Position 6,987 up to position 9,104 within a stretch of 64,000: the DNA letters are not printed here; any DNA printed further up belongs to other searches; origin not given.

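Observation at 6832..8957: Orphan terminase module (small basic protein plus TerL) with no other virion genes nearby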

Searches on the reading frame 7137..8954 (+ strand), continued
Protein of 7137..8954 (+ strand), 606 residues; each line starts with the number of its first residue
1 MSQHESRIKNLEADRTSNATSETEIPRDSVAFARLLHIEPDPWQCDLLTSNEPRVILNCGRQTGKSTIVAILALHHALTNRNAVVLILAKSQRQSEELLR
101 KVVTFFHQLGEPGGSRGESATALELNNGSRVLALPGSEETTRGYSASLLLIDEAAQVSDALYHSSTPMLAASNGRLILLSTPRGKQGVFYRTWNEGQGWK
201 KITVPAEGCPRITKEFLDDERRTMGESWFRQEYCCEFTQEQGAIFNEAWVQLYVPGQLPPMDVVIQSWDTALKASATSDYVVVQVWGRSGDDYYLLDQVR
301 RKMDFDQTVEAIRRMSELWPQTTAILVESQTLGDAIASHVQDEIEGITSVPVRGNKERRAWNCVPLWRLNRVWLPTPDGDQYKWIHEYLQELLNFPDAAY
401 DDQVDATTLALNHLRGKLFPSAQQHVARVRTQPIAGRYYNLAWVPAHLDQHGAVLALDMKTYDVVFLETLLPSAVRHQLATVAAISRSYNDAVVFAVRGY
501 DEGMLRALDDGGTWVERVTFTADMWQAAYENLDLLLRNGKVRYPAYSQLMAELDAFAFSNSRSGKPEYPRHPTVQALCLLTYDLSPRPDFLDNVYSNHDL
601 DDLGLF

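Call 64: get_annotated_region(hit=H4, flank=5000)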
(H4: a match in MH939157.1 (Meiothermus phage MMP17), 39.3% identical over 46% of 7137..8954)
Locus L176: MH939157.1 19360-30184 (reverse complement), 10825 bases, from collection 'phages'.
description: UNVERIFIED: Meiothermus phage MMP17, complete genome.
organism: Meiothermus phage MMP17 (NCBI taxid 2483662)
taxonomy: Viruses; Duplodnaviria; Heunggongvirae; Uroviricota; Caudoviricetes
host: Meiothermus sp.; source: -; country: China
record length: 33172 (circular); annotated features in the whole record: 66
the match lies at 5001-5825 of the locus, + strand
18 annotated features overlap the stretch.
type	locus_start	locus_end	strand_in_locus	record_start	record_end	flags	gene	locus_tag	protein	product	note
CDS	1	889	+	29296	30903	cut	-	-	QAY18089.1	UvrD/REP helicase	-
CDS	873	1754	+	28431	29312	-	-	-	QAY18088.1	hypothetical protein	No HHBLITS hits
CDS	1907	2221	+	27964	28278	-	-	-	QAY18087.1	formate dehydrogenase-like protein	No HHBLITS hits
CDS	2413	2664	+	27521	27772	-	-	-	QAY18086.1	formate dehydrogenase-like protein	-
CDS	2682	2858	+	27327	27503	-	-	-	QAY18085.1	chaperone DnaJ domain-containing protein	DNAJB9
CDS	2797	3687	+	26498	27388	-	-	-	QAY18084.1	D12 class N6 adenine-specific DNA methyltransferase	-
CDS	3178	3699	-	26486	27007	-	-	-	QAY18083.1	serine protease-like protein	-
CDS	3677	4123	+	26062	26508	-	-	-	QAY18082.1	very-short-patch-repair endonuclease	VSR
CDS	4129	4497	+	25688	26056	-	-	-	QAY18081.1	hypothetical protein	No HHBLITS hits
CDS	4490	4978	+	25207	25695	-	-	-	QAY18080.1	hypothetical protein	No HHBLITS hits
CDS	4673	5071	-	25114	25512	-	-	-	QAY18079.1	hypothetical protein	No HHBLITS hits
CDS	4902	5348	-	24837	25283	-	-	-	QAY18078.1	hypothetical protein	No HHBLITS hits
CDS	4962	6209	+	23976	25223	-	-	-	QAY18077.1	terminase, ATPase subunit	HAPS; prophage MuMc02 terminase, ATPase subunit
CDS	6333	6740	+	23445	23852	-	-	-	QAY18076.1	hypothetical protein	No HHBLITS hits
CDS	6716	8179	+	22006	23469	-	-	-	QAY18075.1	hypothetical protein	protein of unknown function/mu-like prophage Flumu protein gp29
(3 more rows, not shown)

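Call 67: search_protein_families(library=phrogs, proteins=[L030:7227-8528:-, L022:6317-7552:+, L022:8310-9548:-, L029:4432-5172:-, L029:6980-7573:-, L029:6594-6854:+, L012:70-858:-, L091:9529-10011:+, L092:9532-9981:+, L033:9412-9894:+], max_evalue=0.01)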
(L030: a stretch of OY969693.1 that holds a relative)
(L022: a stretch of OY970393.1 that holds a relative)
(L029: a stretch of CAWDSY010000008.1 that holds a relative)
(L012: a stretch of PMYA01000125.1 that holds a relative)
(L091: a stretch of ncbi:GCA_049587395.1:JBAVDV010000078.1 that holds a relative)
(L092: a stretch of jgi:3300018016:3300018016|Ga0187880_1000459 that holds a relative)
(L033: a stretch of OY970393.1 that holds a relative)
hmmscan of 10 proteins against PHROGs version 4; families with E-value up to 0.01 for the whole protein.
L030:7227-8528:- (433 aa): 1 family
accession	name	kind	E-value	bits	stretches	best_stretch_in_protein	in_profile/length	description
phrog_1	-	integration and excision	3.2e-08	34.3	1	105-377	147-399/611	integrase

L022:6317-7552:+ (411 aa): 3 families
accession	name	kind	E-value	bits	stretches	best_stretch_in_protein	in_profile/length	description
phrog_30941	-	unknown function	9.3e-80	269.4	1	11-410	10-405/406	-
phrog_7076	-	DNA, RNA and nucleotide metabolism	2.4e-06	28.4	1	211-287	12-94/188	dATP triphosphohydrolase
phrog_318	-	other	0.0021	18.8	0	257-283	159-185/296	deoxyribonucleoside 5' monophosphate phosphatase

L022:8310-9548:- (412 aa): 0 families

L029:4432-5172:- (246 aa): 0 families

L029:6980-7573:- (197 aa): 1 family
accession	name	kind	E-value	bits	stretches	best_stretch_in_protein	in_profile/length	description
phrog_15412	-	unknown function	0.0024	19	1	1-58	1-56/159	-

L029:6594-6854:+ (86 aa): 0 families

L012:70-858:- (262 aa): 0 families

L091:9529-10011:+ (160 aa): 3 families
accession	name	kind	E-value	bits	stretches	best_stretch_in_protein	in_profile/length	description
phrog_4102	-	head and packaging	5.1e-12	47.3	1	10-155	7-163/166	terminase small subunit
phrog_14025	-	unknown function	0.0008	20.6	1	29-61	26-59/98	-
phrog_3746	-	head and packaging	0.0019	18.3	1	20-73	10-63/374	terminase large subunit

L092:9532-9981:+ (149 aa): 4 families
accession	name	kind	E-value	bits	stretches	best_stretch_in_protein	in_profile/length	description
phrog_4102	-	head and packaging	3.4e-10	41.4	1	2-123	10-135/166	terminase small subunit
phrog_3746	-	head and packaging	0.00051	20.1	1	10-102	11-97/374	terminase large subunit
phrog_309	-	head and packaging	0.0018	19.3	1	1-123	132-272/319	terminase small subunit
phrog_14025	-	unknown function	0.002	19.4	1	17-49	25-57/98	-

L033:9412-9894:+ (160 aa): 6 families
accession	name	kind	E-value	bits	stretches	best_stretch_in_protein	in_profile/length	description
phrog_4102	-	head and packaging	1.4e-10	42.6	1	8-134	5-135/166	terminase small subunit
phrog_309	-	head and packaging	5.8e-05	24.2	1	4-133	124-271/319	terminase small subunit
phrog_3746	-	head and packaging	0.00057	20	1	19-112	9-96/374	terminase large subunit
phrog_14025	-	unknown function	0.0018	19.5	1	28-60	25-57/98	-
phrog_7344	-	head and packaging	0.005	18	1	9-125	4-119/161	terminase small subunit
phrog_664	-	DNA, RNA and nucleotide metabolism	0.0083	17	0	13-61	33-80/210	DNA binding protein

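Call 68: search_protein_families(library=ncbifam, proteins=[L030:7227-8528:-, L022:6317-7552:+, L022:8310-9548:-, L029:4432-5172:-, L029:6980-7573:-, window:7137-8954:+, L012:70-858:-, L091:9529-10011:+], max_evalue=0.01)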
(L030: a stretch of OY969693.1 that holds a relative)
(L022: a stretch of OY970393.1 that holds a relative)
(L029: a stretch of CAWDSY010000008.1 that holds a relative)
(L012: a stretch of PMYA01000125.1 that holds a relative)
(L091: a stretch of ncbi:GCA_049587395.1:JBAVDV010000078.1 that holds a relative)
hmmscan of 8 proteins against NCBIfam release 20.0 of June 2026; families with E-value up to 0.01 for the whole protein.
L030:7227-8528:- (433 aa): 0 families

L022:6317-7552:+ (411 aa): 1 family
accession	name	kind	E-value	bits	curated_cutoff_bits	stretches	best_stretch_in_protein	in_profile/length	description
NF003009.0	PRK03826.1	equivalog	6.8e-08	32.4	122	1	204-298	6-103/197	5'-deoxynucleotidase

L022:8310-9548:- (412 aa): 0 families

L029:4432-5172:- (246 aa): 0 families

L029:6980-7573:- (197 aa): 0 families

window:7137-8954:+ (606 aa): 3 families
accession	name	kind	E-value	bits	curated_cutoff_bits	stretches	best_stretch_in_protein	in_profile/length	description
TIGR01630.1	psiM2_ORF9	equivalog_domain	1.1e-16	61.7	41.65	1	279-414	1-140/142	phage terminase large subunit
NF033889.1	termin_lrg_T7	equivalog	9.2e-06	24.7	150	1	45-107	25-87/500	phage terminase large subunit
NF041296.1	RNAactase_tcmA_Halo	equivalog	6.4e-05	21.1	700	1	47-160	210-323/746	tRNA(Met) cytidine acetyltransferase TmcA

L012:70-858:- (262 aa): 0 families

L091:9529-10011:+ (160 aa): 0 families

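Call 91: search_protein_families(library=pfam, proteins=[L022:8310-9548:-, L029:4432-5172:-, L029:6980-7573:-, L012:70-858:-, L006:4096-5028:-], max_evalue=0.01)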
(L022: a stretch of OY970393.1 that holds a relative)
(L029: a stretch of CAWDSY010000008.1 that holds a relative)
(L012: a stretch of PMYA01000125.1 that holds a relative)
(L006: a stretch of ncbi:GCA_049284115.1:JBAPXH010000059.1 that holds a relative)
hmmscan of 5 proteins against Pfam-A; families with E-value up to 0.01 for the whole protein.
L022:8310-9548:- (412 aa): 0 families

L029:4432-5172:- (246 aa): 1 family
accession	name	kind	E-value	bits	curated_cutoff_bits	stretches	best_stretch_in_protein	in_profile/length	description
PF06197.19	DUF998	-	8.2e-09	35.8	30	1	115-240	43-183/184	Protein of unknown function (DUF998)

L029:6980-7573:- (197 aa): 0 families

L012:70-858:- (262 aa): 1 family
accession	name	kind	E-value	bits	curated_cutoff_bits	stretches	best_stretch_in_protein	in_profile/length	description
PF00376.29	MerR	-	0.0073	16.5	28.2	0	30-55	8-33/38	MerR family regulatory protein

L006:4096-5028:- (310 aa): 0 families

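Call 106: search_protein_families(library=pfam, proteins=[L034:9574-11913:+], max_evalue=0.001)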
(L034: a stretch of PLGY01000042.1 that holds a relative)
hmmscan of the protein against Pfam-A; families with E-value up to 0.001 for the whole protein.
L034:9574-11913:+ (779 aa): 1 family
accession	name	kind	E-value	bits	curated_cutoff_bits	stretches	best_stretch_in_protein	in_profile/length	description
PF13597.11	NRDD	-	8.9e-141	470.7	26.2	1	147-772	1-560/562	Anaerobic ribonucleoside-triphosphate reductase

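Call 107: search_protein_families(library=phrogs, proteins=[L034:9574-11913:+], max_evalue=0.001)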
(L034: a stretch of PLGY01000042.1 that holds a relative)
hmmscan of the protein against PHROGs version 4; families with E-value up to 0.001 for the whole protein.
L034:9574-11913:+ (779 aa): 4 families
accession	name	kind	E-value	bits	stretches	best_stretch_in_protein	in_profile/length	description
phrog_487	-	moron, auxiliary metabolic gene and host takeover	5.2e-47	161.5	2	275-773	273-711/718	NrdD-like anaerobic ribonucleotide reductase large subunit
phrog_4218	-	DNA, RNA and nucleotide metabolism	3e-25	90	1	465-772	36-330/333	anaerobic ribonucleoside reductase large subunit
phrog_25611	-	DNA, RNA and nucleotide metabolism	6.5e-11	41.8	1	455-772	690-971/978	anaerobic ribonucleoside reductase large subunit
phrog_29160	-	DNA, RNA and nucleotide metabolism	2.9e-06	28.5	1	648-772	28-153/158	anaerobic ribonucleoside reductase large subunit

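Call 112: search_protein_families(library=phrogs, proteins=[L013:6430-8025:-, L017:3446-5170:+, L022:12043-13665:-, L032:6345-7853:-, L020:5674-7140:-], max_evalue=0.00001)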
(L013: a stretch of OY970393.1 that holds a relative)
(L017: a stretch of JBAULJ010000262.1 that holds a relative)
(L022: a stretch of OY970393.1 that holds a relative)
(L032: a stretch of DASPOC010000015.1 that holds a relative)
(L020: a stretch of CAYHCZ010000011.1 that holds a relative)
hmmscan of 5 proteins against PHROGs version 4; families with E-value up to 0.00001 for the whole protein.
L013:6430-8025:- (531 aa): 2 families
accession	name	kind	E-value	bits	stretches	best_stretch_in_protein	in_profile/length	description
phrog_7035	-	unknown function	1.8e-13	50.8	1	336-500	446-603/969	-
phrog_2666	-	head and packaging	1.9e-09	37.8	0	415-462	446-493/555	terminase large subunit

L017:3446-5170:+ (574 aa): 1 family
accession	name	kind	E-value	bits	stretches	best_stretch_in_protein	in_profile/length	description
phrog_2034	-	unknown function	7.4e-58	197.1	1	124-535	10-375/406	-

L022:12043-13665:- (540 aa): 3 families
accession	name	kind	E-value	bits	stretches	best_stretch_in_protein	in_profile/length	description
phrog_2666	-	head and packaging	2.3e-29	103.5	1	18-221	321-513/555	terminase large subunit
phrog_7035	-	unknown function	2.7e-24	86.6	1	116-235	477-605/969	-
phrog_5156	-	unknown function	1e-06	28.1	0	97-235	627-769/824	-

L032:6345-7853:- (502 aa): 0 families

L020:5674-7140:- (488 aa): 5 families
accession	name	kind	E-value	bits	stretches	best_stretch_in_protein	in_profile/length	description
phrog_116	-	other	2e-71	242.4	1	123-482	204-490/779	DNA methyltransferase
phrog_363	-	other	7.9e-40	138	1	125-332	52-231/327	DNA methyltransferase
phrog_23910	-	unknown function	2e-14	54.4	1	397-481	4-94/99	-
phrog_36001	-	unknown function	2.1e-08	33.9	0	115-207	6-98/715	-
phrog_29583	-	other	3.3e-06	27.1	1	195-313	77-187/468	DNA methyltransferase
